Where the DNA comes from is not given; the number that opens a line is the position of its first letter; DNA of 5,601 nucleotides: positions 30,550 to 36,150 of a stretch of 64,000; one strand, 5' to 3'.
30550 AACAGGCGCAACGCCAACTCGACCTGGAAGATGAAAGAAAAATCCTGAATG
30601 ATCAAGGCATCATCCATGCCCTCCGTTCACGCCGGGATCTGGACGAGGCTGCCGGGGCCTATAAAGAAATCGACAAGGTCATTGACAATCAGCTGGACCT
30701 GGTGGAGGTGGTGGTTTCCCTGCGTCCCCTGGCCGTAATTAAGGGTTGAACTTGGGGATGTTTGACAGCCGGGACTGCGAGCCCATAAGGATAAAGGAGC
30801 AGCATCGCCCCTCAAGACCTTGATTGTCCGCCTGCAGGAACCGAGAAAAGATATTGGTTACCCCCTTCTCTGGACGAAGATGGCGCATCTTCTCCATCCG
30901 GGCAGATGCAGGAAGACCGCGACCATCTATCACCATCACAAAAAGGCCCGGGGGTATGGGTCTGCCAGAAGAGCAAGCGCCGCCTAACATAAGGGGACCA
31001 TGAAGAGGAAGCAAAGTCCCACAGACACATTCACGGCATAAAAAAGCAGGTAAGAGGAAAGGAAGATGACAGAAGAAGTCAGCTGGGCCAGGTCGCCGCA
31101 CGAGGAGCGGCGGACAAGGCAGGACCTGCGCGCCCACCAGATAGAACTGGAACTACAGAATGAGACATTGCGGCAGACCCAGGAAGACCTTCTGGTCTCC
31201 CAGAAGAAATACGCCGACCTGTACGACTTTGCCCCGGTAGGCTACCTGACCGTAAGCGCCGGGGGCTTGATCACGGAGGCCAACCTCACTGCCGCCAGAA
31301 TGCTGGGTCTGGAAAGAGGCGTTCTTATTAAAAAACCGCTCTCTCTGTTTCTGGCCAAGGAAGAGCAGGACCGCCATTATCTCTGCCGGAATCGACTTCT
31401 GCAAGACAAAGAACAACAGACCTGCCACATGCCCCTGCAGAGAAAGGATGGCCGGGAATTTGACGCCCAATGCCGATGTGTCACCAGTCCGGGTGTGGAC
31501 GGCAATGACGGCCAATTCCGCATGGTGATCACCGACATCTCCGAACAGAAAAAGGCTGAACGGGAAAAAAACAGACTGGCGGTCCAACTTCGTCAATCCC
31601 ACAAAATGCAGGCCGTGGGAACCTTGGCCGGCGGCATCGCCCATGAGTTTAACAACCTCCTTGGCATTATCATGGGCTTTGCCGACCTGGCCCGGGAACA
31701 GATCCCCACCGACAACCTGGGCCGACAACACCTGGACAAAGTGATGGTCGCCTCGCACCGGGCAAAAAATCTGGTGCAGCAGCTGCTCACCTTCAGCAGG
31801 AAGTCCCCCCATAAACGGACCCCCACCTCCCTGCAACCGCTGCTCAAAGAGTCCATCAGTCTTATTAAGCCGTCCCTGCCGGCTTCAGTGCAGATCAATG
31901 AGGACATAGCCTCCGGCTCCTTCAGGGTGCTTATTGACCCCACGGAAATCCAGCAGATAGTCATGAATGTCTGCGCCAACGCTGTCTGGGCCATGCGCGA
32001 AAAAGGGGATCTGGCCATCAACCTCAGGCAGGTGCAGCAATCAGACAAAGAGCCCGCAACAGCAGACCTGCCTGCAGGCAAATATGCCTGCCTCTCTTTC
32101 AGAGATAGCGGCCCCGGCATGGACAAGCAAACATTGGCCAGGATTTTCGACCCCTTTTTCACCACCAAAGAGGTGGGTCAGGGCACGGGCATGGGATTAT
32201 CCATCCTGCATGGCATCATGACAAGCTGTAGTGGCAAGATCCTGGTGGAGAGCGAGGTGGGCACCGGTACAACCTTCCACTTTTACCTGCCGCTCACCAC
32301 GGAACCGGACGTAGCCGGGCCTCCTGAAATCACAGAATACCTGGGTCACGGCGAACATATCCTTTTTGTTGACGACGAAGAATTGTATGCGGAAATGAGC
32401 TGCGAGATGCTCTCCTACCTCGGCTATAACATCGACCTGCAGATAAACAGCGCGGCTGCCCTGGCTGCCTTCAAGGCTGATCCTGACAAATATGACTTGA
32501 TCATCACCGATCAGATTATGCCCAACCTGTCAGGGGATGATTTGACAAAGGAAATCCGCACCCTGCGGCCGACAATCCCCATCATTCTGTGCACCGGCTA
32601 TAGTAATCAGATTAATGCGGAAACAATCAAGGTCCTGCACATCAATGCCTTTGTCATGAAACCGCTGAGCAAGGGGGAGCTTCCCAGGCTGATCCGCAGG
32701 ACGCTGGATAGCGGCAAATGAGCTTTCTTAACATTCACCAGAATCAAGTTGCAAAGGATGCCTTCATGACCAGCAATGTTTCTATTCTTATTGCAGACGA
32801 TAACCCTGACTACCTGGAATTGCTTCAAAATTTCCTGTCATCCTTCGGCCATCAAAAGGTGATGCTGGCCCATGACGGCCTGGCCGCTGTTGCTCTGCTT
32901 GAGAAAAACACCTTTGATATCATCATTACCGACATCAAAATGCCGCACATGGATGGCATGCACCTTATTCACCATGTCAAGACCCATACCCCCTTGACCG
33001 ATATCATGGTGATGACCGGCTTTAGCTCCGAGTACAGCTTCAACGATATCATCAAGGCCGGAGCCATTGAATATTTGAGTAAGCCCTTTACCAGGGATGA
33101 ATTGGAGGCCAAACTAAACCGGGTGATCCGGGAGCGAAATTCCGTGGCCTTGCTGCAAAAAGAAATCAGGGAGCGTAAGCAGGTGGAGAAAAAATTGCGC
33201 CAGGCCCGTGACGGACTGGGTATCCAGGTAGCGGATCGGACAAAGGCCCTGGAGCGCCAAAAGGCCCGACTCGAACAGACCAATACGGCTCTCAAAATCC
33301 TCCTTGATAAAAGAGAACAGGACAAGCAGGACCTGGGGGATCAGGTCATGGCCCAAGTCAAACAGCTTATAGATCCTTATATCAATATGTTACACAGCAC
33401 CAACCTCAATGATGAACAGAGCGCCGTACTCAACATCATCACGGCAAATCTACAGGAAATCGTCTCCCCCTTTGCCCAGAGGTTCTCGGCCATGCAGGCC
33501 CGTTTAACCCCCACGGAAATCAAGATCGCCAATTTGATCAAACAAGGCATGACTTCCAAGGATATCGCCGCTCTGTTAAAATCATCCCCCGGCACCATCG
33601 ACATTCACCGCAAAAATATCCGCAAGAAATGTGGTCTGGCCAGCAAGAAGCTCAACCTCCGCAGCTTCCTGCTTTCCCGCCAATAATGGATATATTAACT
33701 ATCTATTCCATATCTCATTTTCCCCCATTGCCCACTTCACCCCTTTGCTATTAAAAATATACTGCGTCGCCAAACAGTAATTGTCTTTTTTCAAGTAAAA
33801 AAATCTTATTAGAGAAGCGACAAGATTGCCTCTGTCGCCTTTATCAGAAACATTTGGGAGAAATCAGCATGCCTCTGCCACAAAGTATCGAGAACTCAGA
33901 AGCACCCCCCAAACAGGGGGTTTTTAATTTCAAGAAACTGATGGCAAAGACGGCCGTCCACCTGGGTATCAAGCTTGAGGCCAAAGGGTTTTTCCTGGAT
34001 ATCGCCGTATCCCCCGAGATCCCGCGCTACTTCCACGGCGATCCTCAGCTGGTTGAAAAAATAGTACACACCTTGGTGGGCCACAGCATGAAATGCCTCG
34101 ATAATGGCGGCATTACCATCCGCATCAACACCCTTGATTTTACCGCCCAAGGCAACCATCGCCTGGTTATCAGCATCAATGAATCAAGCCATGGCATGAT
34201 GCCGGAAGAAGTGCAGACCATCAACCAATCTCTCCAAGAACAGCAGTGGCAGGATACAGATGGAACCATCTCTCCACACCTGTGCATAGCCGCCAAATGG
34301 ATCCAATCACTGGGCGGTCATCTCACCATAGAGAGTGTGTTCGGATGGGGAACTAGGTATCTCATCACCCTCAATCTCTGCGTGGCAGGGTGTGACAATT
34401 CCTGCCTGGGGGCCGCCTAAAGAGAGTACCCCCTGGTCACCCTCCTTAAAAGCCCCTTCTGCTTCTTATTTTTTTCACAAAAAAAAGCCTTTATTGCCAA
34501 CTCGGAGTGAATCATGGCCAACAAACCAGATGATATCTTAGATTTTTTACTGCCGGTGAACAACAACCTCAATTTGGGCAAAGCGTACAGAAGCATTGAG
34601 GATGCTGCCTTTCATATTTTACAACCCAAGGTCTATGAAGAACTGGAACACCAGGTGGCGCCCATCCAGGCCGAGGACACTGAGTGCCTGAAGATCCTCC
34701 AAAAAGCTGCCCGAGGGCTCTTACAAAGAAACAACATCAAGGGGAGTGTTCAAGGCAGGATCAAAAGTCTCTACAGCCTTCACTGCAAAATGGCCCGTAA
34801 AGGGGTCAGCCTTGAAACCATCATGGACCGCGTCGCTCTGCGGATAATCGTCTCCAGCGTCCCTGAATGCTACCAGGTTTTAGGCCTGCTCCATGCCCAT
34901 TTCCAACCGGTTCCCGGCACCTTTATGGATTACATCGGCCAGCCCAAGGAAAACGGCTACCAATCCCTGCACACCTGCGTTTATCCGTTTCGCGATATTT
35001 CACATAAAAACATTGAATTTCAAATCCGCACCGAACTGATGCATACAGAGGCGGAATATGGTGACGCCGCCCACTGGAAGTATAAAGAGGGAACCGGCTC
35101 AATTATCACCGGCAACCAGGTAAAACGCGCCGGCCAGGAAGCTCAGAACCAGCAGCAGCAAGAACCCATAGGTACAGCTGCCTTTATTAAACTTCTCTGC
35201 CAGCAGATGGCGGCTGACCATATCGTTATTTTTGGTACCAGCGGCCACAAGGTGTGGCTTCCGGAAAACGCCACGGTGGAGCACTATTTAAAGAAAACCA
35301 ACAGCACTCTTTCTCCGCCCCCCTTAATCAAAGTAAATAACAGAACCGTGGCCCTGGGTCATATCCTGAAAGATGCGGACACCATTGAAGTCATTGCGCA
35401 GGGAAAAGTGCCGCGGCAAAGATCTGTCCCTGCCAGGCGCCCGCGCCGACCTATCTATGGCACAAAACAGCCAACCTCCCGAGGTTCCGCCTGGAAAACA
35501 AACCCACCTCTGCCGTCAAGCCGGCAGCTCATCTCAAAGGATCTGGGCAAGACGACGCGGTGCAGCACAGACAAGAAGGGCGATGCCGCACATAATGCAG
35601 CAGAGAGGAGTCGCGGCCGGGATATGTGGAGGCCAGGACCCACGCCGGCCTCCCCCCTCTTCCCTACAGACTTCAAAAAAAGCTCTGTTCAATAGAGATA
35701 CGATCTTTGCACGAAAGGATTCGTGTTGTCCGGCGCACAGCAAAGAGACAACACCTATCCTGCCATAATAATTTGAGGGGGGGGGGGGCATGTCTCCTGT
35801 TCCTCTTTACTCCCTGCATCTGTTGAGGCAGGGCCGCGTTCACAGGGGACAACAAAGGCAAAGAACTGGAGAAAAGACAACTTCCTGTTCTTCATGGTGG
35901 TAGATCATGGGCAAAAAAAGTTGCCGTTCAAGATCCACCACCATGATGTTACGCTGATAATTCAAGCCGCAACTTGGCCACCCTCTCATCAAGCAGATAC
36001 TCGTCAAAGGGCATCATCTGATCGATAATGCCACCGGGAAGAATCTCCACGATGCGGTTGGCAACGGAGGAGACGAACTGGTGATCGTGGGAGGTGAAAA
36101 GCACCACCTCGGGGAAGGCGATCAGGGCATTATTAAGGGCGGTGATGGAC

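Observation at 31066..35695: Two-component system physically coupled to a pseudo-kinase and a hydrolase-less (p)ppGpp synthetase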

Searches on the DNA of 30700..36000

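Call 87: search_rna_families(source=window, start=30700, end=36000, threshold=evalue, max_evalue=1)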
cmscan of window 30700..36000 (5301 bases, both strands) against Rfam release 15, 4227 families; matches with E-value up to 1: 1.
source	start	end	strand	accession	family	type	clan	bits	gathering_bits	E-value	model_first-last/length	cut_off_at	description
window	35880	35960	+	RF01028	mir-633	Gene; miRNA;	-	29.8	90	0.0035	1-85/85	no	mir-633 microRNA precursor family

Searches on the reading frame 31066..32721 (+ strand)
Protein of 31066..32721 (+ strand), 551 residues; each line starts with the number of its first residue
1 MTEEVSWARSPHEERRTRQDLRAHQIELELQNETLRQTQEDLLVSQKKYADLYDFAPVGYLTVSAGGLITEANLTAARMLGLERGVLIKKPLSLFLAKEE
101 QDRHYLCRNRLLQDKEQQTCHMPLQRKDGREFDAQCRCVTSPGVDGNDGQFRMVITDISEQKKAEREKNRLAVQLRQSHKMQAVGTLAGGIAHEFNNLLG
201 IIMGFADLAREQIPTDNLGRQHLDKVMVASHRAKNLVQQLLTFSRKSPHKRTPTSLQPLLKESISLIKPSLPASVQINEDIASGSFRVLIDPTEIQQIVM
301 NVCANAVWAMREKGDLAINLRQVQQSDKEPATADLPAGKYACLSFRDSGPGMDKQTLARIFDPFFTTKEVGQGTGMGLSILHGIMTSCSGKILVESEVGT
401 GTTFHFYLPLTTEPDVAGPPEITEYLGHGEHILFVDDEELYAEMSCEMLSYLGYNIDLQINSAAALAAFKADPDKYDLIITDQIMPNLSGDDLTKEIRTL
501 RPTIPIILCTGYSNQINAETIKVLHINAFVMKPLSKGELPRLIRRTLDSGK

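Call 3: search_protein_families(library=pfam, proteins=[window:31066-32721:+], max_evalue=0.01)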
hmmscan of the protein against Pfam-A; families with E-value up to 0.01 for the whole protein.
window:31066-32721:+ (551 aa): 6 families
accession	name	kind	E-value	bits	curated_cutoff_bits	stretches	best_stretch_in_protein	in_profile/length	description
PF02518.31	HATPase_c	-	1e-20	74.7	26.4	1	291-411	2-110/111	Histidine kinase-, DNA gyrase B-, and HSP90-like ATPase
PF00072.30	Response_reg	-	2e-18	67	30.2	1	432-543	1-110/111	Response regulator receiver domain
PF00512.31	HisKA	-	3.7e-10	40.2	26.9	1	185-246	3-63/66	His Kinase A (phospho-acceptor) domain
PF13426.13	PAS_9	-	7.5e-10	39.4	27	1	57-160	1-103/103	PAS domain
PF00989.32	PAS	-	1.7e-07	31.7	22.6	1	52-157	6-112/113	PAS fold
PF13188.13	PAS_8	-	9.6e-05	22.6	21.8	1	48-92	2-43/65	PAS domain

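Call 7: search_protein_families(library=ncbifam, proteins=[window:31066-32721:+], max_evalue=1)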
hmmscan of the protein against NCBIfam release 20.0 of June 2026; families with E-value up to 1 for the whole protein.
window:31066-32721:+ (551 aa): 138 families (the best 25 are shown)
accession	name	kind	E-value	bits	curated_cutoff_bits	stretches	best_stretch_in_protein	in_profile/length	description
NF010411.0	PRK13837.1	equivalog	3.7e-98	329.5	647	1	155-549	421-814/828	two-component system VirA-like sensor kinase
NF046020.1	HisKinCckABruc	equivalog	4.5e-77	259.7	1000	2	167-548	463-868/868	cell cycle histidine kinase CckA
NF010076.0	PRK13557.1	subfamily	7.6e-77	258.9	631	1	155-549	141-535/540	histidine kinase famiy protein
NF046026.1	HisKinCckACaul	equivalog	4e-73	246.6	1000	1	146-537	271-666/678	cell cycle histidine kinase CckA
NF008468.0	PRK11360.1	equivalog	1.2e-52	179.1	646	1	59-412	280-610/616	two-component system sensor histidine kinase AtoS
NF052574.1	HisKinEspCMyxo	equivalog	5.7e-43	147.1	1200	1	72-504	313-738/785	serine histidine kinase EspC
NF052573.1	HisKinEspAMyxo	equivalog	1.1e-41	142.7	1400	1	59-545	266-748/755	serine histidine kinase EspA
NF007688.0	PRK10364.1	equivalog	5.1e-39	134.3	479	1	162-412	218-453/460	two-component system sensor histidine kinase ZraS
NF047466.1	hybrid_RR_LvrB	exception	5e-35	121.4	500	1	157-410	125-376/377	hybrid histidine kinase/response regulator LvrB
TIGR02956.1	TMAO_torS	equivalog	6e-33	114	676.5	1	250-550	533-823/967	TMAO reductase system sensor histidine kinase/response regulator TorS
NF038348.1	T2SS_HK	subfamily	6.2e-33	114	450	2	224-410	402-573/574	histidine kinase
NF046044.1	PnpS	equivalog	1.3e-29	103.5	400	1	20-409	28-390/390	two-component system histidine kinase PnpS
NF041777.1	sens_FixL_Rhizob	equivalog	9.6e-29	100.4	850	1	34-412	110-483/485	sensor protein FixL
NF041947.1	LuxQ_Vibrio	equivalog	1.6e-27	95.8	1200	1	191-539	479-831/843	quorum-sensing autoinducer 2 sensor kinase/phosphatase LuxQ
NF011874.0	PRK15347.1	equivalog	2.3e-27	95.5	852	2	287-412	506-616/921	two component system sensor kinase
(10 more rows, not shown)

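Call 71: search_protein_families(library=padloc, proteins=[window:31066-32721:+], max_evalue=0.001)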
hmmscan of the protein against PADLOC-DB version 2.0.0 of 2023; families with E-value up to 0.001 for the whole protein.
window:31066-32721:+ (551 aa): 0 families

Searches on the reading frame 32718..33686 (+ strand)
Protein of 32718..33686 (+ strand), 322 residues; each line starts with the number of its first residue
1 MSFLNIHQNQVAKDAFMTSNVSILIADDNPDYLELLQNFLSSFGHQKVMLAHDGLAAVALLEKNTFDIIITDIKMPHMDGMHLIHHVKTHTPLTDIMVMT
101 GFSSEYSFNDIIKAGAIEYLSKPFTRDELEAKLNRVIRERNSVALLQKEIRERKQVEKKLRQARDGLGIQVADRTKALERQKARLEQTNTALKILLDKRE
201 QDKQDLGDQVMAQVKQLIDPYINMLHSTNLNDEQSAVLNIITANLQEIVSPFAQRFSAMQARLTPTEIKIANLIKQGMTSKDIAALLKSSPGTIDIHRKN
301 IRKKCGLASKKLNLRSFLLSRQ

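Call 3: search_protein_families(library=pfam, proteins=[window:32718-33686:+], max_evalue=0.01)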
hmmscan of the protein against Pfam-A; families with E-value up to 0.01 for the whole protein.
window:32718-33686:+ (322 aa): 4 families
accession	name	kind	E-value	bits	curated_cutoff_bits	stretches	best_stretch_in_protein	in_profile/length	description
PF00072.30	Response_reg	-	2.6e-28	98.8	30.2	1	23-133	1-110/111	Response regulator receiver domain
PF00196.25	GerE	-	6.2e-10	39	23.5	1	262-310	2-50/57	Bacterial regulatory proteins, luxR family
PF13936.12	HTH_38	-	0.0016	18.6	27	1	262-294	4-37/44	Helix-turn-helix domain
PF08281.18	Sigma70_r4_2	-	0.0081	16.2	25.7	0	276-305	25-54/54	Sigma-70, region 4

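Call 7: search_protein_families(library=ncbifam, proteins=[window:32718-33686:+], max_evalue=1)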
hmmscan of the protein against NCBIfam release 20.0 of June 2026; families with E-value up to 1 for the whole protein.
window:32718-33686:+ (322 aa): 119 families (the best 25 are shown)
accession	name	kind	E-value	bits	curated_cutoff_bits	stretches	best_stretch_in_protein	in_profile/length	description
NF053512.1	nitric_RR_NosR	exception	1.3e-26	93.7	400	1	23-193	1-171/422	response regulator c-di-GMP phosphodiesterase, NosR family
NF007689.0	PRK10365.1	equivalog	3.6e-21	75.5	760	1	18-141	3-125/441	sigma-54-dependent response regulator transcription factor ZraR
NF006900.1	PRK09390.1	equivalog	5.1e-21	75.1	255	2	17-167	1-154/203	response regulator FixJ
NF011896.0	PRK15369.1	equivalog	8.3e-21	74.6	242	2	20-157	3-143/211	two component system response regulator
NF052445.1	RespRegMctR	equivalog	1.5e-20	73.5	300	2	21-139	2-121/205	two-component system response regulator MctR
NF008469.0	PRK11361.1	equivalog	1.2e-19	70.4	714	1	17-156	1-142/461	acetoacetate metabolism transcriptional regulator AtoC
NF008099.0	PRK10841.1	equivalog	8.4e-19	66.8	920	1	11-137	815-940/949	two-component system sensor histidine kinase RcsC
NF046022.1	RespRegCpdRBruc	equivalog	1.5e-18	67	180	1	22-137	3-117/120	cell cycle two-component system response regulator CpdR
NF033120.0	vanR_FM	exception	1.9e-18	66.9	460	1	20-193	3-166/231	vancomycin resistance response regulator transcription factor, VanR-F/VanR-M family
TIGR02875.1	spore_0_A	equivalog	2e-18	66.6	200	1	20-159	2-145/262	sporulation transcription factor Spo0A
TIGR01818.1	ntrC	equivalog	2.4e-18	66.2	558.6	1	23-149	1-126/463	nitrogen regulation protein NR(I)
NF008318.0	PRK11107.1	equivalog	9.9e-18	63.6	890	1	9-227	656-865/920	two-component sensor histidine kinase BarA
NF045944.1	ResRegRpaBCyano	equivalog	1.1e-17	64.2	330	1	24-194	1-163/229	response regulator transcription factor RpaB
NF007969.0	PRK10693.1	equivalog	1.1e-17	64.1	329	1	22-162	9-145/337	two-component system response regulator RssB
NF047793.1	ResRegPgtA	equivalog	2.2e-17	63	650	1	18-160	3-142/414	two-component system response regulator PgtA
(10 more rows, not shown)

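Call 32: find_homologous_proteins(query=window:32718-33686:+, max_evalue=1e-20)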
Query window:32718-33686:+ (322 aa): 99 proteins with E <= 1e-20 among 2568 candidates.
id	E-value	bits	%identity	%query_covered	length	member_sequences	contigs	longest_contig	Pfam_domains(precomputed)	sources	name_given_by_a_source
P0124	1.7e-187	640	93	100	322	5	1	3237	PF00196.26,PF00072.31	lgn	-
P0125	2.5e-163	560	85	95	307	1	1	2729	PF00196.26,PF00072.31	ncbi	-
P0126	2.7e-137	475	73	95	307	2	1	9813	PF00196.26,PF00072.31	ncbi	-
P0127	4.7e-53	199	40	93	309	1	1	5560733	PF00196.26,PF00072.31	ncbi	-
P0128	1.2e-52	197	38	93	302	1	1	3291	PF00196.26,PF00072.31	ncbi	-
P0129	2.3e-52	196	36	88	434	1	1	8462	PF08447.19,PF00196.26,PF00072.31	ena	-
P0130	1.2e-51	194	45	52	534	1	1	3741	PF08447.19,PF13426.14,PF13188.14,PF00196.26,PF08448.17,PF00989.32,PF00072.31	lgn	-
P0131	4.0e-51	192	38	93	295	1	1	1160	PF00196.26,PF00072.31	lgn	-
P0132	1.1e-50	191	42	68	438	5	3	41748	PF08447.19,PF13426.14,PF00196.26,PF00072.31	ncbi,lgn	ncbi:response regulator [Desulfobulbus propionicus]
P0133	1.2e-50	191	42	64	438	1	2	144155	PF08447.19,PF00196.26,PF00072.31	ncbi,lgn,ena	-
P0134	3.0e-47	179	38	74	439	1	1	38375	PF08447.19,PF00196.26,PF00072.31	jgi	jgi:PAS domain S-box-containing protein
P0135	2.7e-46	176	37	93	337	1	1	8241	PF00196.26,PF00072.31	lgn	-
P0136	8.0e-45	172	50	54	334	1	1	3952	PF08447.19,PF13426.14,PF13188.14,PF00196.26,PF08448.17,PF00989.32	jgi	jgi:PAS domain S-box-containing protein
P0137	1.6e-42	164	54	53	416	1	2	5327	PF08447.19,PF13426.14,PF13188.14,PF12860.14,PF24820.2,PF00196.26,PF08448.17,PF00989.32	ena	-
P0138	2.9e-42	163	53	53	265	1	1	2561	PF00072.31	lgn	-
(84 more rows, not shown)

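Call 33: find_encoding_contigs(protein=P0126, flank=10000, max_places=3)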
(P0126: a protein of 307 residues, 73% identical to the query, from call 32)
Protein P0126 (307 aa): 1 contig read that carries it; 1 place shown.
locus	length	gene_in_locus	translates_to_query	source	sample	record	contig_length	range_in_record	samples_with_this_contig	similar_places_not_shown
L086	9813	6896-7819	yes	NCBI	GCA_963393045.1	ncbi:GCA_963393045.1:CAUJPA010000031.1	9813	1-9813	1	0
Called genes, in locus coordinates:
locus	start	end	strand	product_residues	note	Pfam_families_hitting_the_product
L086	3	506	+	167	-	?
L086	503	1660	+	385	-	PF02222:ATP-grasp (weak), PF02655:ATP-grasp_3, PF02786:CPSase_L_D2, PF07478:Dala_Dala_lig_C (faint), PF15632:ATPgrasp_Ter (weak)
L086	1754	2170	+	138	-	-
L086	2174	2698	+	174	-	-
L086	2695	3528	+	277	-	PF01522:Polysacc_deac_1, PF11959:DUF3473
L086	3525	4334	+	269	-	-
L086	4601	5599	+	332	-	-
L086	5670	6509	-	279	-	PF00520:Ion_trans, PF07885:Ion_trans_2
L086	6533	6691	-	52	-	-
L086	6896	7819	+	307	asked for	PF00072:Response_reg, PF00196:GerE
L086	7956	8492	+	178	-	PF02518:HATPase_c (weak)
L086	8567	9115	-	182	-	-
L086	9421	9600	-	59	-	-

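Call 34: find_encoding_contigs(protein=P0125, flank=10000, max_places=3)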
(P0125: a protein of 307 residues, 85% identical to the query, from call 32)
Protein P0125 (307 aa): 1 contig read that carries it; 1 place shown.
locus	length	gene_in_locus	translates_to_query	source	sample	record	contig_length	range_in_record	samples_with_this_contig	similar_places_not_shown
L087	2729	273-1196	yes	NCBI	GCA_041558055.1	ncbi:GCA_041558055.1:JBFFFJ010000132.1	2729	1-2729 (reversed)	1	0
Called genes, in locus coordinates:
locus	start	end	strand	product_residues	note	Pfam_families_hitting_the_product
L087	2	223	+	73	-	?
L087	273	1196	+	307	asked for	PF00072:Response_reg, PF00196:GerE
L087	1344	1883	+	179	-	PF02518:HATPase_c (faint)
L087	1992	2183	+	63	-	-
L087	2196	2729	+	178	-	?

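Call 35: find_encoding_contigs(protein=P0127, flank=8000, max_places=2)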
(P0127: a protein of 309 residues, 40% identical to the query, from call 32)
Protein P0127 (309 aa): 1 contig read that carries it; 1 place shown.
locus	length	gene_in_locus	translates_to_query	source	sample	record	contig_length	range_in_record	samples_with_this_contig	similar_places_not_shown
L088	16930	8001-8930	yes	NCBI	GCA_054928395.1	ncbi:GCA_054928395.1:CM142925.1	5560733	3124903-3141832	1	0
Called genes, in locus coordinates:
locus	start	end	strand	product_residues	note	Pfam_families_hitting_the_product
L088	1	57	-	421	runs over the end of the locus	PF00072:Response_reg, PF00990:GGDEF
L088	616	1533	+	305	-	PF00691:OmpA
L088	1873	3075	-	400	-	PF01053:Cys_Met_Meta_PP, PF06838:Met_gamma_lyase (weak), PF00155:Aminotran_1_2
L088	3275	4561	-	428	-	PF17389:Bac_rhamnosid6H (faint), PF06202:GDE_C (weak), PF22422:MGH1-like_GH (faint), PF12899:Glyco_hydro_100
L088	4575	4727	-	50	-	-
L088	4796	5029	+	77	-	-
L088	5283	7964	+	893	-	PF00989:PAS, PF08448:PAS_4, PF13426:PAS_9, PF13185:GAF_2, PF00989:PAS, PF13426:PAS_9, PF00512:HisKA, PF02518:HATPase_c, +4 more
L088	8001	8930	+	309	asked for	PF00072:Response_reg, PF00196:GerE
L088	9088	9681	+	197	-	PF00072:Response_reg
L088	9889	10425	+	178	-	PF00011:HSP20, PF17886:ArsA_HSP20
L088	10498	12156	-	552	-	PF13600:DUF4140, PF13598:DUF4139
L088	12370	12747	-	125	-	PF03334:PhaG_MnhG_YufB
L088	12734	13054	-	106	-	PF04066:MrpF_PhaF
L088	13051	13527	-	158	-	PF01899:MNHE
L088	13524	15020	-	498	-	PF10125:NADHdeh_related (weak), PF00361:Proton_antipo_M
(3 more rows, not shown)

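Call 59: search_protein_families(library=pfam, proteins=[L086:8567-9115:-, L086:4601-5599:+], max_evalue=0.1)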
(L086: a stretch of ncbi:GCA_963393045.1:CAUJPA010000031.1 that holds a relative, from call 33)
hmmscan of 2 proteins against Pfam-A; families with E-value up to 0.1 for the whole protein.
L086:8567-9115:- (182 aa): 1 family
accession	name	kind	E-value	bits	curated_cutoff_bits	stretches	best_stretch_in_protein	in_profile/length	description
PF18433.6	DUF5610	-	0.001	20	26.4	1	133-152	69-88/117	Domain of unknown function (DUF5610)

L086:4601-5599:+ (332 aa): 3 families
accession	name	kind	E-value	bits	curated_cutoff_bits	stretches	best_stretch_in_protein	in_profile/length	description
PF02450.21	LCAT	-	0.0028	17.4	21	1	181-231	119-163/392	Lecithin:cholesterol acyltransferase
PF07819.20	PGAP1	-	0.0055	16.9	24.3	1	139-233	46-132/233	PGAP1-like alpha/beta domain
PF05990.18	DUF900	-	0.017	15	20.5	1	156-223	65-130/232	Alpha/beta hydrolase of unknown function (DUF900)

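Call 71: search_protein_families(library=padloc, proteins=[window:32718-33686:+], max_evalue=0.001)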
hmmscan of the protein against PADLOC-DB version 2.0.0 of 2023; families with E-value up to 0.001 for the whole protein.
window:32718-33686:+ (322 aa): 4 families
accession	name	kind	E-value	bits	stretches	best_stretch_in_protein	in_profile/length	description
PDLC01855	CARF3--CARF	-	5.6e-06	24.2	1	215-307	172-262/288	-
PDLC04726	PDC-M60C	-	4.5e-05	20.5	1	22-82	2-64/407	-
PDLC01851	CARF3--CARF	-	0.00022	18.7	1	257-305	204-252/279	-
PDLC04725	PDC-M60B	-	0.00041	18.2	1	19-79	3-63/158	-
